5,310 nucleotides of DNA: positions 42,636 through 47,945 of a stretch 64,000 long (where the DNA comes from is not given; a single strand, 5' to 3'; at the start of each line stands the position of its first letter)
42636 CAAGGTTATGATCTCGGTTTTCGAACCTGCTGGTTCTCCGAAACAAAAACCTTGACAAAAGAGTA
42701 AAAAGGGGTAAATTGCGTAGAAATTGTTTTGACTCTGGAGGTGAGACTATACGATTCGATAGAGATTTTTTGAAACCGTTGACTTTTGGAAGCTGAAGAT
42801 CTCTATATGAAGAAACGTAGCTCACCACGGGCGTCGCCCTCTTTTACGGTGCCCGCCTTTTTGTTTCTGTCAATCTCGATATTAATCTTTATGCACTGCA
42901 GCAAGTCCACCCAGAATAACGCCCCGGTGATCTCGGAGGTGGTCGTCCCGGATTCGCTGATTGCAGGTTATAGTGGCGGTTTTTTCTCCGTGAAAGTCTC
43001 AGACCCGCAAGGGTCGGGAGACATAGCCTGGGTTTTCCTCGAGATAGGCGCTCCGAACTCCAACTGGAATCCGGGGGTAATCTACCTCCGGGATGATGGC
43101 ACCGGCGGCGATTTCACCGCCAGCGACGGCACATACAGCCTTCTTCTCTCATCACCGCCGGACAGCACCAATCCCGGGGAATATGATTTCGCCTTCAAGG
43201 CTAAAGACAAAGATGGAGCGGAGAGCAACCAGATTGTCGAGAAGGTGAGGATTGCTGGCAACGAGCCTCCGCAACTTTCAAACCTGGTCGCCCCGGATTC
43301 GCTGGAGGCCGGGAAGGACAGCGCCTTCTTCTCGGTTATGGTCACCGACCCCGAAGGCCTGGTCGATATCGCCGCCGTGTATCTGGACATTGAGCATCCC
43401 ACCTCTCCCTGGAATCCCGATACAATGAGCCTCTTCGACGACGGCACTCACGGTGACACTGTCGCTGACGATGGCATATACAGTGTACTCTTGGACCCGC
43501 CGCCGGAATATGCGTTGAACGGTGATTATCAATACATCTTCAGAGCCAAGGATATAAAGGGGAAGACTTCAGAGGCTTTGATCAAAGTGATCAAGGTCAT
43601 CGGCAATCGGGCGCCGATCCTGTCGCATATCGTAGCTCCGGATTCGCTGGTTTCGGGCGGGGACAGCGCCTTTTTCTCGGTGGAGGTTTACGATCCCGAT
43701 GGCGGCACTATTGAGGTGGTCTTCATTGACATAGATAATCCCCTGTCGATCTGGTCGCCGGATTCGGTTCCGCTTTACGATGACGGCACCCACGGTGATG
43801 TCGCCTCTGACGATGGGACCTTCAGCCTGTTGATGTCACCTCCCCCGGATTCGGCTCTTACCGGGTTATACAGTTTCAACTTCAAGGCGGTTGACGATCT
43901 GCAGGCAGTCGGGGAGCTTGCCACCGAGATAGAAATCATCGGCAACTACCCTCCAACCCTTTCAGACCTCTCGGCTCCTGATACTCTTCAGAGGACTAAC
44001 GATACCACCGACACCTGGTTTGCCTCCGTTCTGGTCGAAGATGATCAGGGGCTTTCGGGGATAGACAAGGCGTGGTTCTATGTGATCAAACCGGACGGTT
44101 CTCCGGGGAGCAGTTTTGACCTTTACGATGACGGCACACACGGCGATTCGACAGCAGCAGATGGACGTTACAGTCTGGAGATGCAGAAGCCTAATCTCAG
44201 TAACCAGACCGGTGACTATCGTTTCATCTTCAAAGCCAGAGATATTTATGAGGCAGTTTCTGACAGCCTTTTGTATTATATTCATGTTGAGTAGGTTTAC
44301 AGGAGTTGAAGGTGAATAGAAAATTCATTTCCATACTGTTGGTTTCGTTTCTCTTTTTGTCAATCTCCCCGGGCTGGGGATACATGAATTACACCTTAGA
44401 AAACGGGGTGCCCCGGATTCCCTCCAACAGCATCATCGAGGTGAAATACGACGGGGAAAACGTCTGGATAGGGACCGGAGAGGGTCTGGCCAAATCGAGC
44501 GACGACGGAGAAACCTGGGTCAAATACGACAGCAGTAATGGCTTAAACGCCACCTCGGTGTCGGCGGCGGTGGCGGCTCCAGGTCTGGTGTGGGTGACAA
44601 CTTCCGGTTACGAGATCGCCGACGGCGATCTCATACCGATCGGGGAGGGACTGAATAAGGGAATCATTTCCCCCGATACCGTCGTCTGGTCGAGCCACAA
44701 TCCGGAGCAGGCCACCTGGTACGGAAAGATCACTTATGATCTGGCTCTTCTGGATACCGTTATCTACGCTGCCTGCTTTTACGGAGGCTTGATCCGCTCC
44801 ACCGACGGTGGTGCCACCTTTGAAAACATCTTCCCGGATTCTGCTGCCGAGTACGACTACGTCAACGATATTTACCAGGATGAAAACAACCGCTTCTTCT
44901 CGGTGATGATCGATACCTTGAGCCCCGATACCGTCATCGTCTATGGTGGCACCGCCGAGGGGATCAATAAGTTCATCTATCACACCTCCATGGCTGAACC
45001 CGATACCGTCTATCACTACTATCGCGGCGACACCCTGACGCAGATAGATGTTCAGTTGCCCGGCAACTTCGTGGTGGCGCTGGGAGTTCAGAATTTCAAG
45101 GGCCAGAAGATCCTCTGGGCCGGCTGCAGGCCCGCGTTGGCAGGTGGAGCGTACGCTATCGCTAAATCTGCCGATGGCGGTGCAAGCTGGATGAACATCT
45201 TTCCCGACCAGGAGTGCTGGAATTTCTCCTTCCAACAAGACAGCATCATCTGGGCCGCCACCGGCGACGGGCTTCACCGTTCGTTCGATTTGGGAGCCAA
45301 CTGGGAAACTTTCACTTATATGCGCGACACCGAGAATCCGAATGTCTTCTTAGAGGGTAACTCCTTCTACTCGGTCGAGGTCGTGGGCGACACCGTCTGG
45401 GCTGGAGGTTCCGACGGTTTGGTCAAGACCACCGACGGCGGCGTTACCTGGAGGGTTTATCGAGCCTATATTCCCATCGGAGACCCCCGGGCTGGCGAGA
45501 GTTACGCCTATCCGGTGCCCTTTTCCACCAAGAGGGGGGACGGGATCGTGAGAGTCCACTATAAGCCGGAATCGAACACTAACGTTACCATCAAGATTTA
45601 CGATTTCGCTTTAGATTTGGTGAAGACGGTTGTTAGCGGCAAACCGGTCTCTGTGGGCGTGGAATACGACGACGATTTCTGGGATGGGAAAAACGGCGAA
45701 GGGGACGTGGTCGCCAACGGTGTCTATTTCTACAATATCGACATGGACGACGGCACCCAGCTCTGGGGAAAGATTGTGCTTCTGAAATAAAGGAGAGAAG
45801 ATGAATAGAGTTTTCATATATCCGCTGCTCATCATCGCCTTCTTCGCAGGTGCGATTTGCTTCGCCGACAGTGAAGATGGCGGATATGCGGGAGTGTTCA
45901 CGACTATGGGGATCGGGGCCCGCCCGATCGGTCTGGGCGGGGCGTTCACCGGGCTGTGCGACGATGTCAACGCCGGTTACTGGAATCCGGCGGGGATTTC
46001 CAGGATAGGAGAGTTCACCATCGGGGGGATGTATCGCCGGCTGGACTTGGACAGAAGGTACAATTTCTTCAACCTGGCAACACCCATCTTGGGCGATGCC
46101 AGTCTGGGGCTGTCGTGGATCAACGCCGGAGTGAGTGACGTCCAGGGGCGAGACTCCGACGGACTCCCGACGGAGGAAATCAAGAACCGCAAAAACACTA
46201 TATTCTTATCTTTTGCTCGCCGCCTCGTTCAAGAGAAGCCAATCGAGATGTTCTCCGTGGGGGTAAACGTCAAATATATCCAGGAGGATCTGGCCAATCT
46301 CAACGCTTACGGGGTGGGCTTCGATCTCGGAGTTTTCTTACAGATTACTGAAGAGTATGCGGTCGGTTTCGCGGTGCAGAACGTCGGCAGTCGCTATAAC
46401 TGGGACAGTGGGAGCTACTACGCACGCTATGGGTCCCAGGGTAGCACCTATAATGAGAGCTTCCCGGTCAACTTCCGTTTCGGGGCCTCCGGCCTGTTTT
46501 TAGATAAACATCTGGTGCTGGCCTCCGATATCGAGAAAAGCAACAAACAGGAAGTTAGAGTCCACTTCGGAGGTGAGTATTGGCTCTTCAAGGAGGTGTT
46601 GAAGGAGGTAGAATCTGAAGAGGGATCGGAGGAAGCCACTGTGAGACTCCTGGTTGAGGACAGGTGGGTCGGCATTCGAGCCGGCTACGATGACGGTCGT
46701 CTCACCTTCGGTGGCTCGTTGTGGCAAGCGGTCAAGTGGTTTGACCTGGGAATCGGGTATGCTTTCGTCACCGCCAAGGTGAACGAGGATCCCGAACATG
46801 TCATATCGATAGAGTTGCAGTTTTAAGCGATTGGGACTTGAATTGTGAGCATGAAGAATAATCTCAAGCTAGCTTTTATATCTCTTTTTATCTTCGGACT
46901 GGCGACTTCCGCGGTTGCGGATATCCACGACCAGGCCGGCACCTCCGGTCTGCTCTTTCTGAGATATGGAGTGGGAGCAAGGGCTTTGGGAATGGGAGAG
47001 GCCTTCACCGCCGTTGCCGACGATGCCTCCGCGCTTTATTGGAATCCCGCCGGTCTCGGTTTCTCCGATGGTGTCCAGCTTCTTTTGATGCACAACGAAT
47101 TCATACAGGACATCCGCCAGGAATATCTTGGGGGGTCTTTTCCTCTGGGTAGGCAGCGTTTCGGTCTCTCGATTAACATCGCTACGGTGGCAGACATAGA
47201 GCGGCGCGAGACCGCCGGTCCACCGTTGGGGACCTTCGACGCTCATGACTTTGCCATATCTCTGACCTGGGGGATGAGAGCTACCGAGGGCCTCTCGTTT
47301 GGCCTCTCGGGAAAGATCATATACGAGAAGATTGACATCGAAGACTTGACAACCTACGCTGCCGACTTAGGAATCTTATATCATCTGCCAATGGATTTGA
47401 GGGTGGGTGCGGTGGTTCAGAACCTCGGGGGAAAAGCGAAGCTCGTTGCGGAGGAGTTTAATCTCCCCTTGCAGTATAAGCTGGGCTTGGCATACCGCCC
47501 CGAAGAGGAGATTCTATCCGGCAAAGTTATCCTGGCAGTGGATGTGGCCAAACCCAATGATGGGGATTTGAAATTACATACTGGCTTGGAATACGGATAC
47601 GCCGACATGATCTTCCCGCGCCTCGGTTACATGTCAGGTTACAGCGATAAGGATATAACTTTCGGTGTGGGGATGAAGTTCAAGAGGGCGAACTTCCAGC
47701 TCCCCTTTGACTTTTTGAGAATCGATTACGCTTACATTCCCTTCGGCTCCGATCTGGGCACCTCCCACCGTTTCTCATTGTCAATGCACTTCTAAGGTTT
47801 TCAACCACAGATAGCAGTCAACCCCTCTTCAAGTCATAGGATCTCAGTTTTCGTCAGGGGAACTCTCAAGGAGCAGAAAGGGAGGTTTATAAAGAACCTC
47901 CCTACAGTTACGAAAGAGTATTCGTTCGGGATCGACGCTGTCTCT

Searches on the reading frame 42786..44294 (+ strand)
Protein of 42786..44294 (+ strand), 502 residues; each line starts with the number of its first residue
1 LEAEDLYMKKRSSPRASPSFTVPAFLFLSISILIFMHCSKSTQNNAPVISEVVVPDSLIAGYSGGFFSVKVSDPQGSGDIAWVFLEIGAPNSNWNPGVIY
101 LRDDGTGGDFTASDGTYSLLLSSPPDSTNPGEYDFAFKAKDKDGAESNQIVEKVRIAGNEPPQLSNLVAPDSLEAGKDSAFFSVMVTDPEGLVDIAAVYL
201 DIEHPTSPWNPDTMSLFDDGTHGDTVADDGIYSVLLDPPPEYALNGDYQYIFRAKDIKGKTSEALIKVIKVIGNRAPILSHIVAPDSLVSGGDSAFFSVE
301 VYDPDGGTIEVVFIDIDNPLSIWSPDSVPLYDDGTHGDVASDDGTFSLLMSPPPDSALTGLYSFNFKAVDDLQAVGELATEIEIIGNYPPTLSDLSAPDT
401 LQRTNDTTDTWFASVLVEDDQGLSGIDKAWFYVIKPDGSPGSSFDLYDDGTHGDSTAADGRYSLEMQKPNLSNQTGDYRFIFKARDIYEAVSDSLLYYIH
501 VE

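Call 7: search_protein_families(library=ncbifam, proteins=[window:42786-44294:+], max_evalue=0.001)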
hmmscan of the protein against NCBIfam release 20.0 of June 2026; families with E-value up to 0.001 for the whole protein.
window:42786-44294:+ (502 aa): 1 family
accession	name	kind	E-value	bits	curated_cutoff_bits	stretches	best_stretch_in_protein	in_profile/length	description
NF041940.1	choice_anch_X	domain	1e-28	98.7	25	4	215-239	2-26/37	choice-of-anchor X domain-containing protein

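Call 48: search_protein_families(library=pfam, proteins=[window:42786-44294:+], max_evalue=0.01)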
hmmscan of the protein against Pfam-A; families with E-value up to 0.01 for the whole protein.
window:42786-44294:+ (502 aa): 2 families
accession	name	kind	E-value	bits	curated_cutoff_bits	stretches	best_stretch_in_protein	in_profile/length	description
PF17963.7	Big_9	-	2.1e-07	32.2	23.6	0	107-151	45-86/89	Bacterial Ig domain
PF15418.12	DUF4625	-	0.00024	21.8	27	0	124-149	99-124/131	Domain of unknown function (DUF4625)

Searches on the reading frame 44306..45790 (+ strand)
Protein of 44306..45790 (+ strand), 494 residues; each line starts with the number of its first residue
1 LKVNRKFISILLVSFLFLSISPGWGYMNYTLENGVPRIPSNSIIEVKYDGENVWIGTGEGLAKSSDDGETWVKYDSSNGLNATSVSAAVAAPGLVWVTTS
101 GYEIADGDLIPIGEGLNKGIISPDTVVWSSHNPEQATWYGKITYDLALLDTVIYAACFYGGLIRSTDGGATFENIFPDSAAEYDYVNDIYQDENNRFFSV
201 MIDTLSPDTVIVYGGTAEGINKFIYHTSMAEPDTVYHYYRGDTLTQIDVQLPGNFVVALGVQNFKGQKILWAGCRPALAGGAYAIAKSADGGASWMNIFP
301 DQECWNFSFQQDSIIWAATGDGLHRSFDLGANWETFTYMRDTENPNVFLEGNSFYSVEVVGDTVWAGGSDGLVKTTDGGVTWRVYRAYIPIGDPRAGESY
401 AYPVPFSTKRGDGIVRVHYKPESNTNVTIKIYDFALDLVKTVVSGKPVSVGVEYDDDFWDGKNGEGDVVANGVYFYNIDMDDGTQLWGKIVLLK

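Call 7: search_protein_families(library=ncbifam, proteins=[window:44306-45790:+], max_evalue=0.001)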
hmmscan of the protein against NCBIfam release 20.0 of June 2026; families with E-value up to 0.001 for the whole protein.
window:44306-45790:+ (494 aa): 3 families
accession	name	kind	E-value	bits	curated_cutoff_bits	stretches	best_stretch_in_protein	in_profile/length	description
NF045728.1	glycosyl_F510_1955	equivalog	4.9e-14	52.2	175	0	285-337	117-174/246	F510_1955 family glycosylhydrolase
NF033707.1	T9SS_sortase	equivalog_domain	7.5e-05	20.5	420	1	398-481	998-1078/1095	type IX secretion system sortase PorU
NF010237.0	PRK13684.1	equivalog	0.00041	19.5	326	0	40-80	259-301/334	photosynthesis system II assembly factor Ycf48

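Call 48: search_protein_families(library=pfam, proteins=[window:44306-45790:+], max_evalue=0.01)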
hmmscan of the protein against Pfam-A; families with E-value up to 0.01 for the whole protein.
window:44306-45790:+ (494 aa): 3 families
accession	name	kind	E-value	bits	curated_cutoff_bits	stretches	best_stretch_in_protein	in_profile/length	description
PF02012.26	BNR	-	8e-07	28.6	27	0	375-383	3-11/12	BNR/Asp-box repeat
PF13860.13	FlgD_ig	-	0.00091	19.6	27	1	415-477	12-72/79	FlgD Ig-like domain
PF13585.12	CHU_C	-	0.0024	18.4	27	0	445-484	38-76/86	CHU_C Type IX secretion signal domain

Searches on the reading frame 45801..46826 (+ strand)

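Call 7: search_protein_families(library=ncbifam, proteins=[window:45801-46826:+], max_evalue=0.001)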
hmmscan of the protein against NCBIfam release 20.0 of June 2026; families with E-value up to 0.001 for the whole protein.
window:45801-46826:+ (341 aa): 4 families
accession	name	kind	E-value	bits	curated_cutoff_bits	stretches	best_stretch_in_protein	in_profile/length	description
NF033709.1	PorV_fam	subfamily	2e-27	96.7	90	1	33-276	6-262/326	PorV/PorQ family protein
NF052325.1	PorVQ2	equivalog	4.1e-21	75.3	325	1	18-200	14-203/354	putative type IX sorting system protein PorV2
NF033711.1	T9SS_PorQ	equivalog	1.3e-11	44.2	220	1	14-198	11-190/335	type IX secretion system protein PorQ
NF033710.1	T9SS_OM_PorV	equivalog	1.3e-05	24.6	250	1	40-205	35-214/367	type IX secretion system outer membrane channel protein PorV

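Call 48: search_protein_families(library=pfam, proteins=[window:45801-46826:+], max_evalue=0.01)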
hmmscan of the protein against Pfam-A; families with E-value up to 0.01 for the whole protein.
window:45801-46826:+ (341 aa): 1 family
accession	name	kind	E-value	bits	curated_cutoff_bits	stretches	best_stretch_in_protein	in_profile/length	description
PF18990.6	DUF5723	-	0.00062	20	26.8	1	164-226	207-265/376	Family of unknown function (DUF5723)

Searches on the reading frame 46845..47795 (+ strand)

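Call 7: search_protein_families(library=ncbifam, proteins=[window:46845-47795:+], max_evalue=0.001)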
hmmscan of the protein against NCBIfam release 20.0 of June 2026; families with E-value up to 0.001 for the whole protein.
window:46845-47795:+ (316 aa): 4 families
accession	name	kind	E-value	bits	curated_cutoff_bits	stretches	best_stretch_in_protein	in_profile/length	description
NF033709.1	PorV_fam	subfamily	3.2e-53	181.4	90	1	33-316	1-326/326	PorV/PorQ family protein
NF033711.1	T9SS_PorQ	equivalog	4.1e-25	88.5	220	1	15-220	5-214/335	type IX secretion system protein PorQ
NF052325.1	PorVQ2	equivalog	1.8e-21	76.5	325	1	37-192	28-196/354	putative type IX sorting system protein PorV2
NF033710.1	T9SS_OM_PorV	equivalog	3.8e-19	69.1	250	1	23-220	13-232/367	type IX secretion system outer membrane channel protein PorV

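Call 48: search_protein_families(library=pfam, proteins=[window:46845-47795:+], max_evalue=0.01)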
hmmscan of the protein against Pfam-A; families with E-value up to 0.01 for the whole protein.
window:46845-47795:+ (316 aa): 4 families
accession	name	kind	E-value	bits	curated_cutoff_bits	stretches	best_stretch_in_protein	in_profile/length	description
PF03687.19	UPF0164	-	1.1e-06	28.1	21.4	1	42-115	47-120/325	Uncharacterised protein family (UPF0164)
PF11751.14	PorP_SprF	-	0.00021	21.3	22.3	1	149-312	97-271/273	Type IX secretion system membrane protein PorP/SprF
PF19572.5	PorV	-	0.00024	21.2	27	1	31-170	8-153/243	Type IX secretion system protein PorV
PF03349.22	Toluene_X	-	0.0014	17.6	29.7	0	49-81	22-57/421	Outer membrane protein transport protein (OMPP1/FadL/TodX)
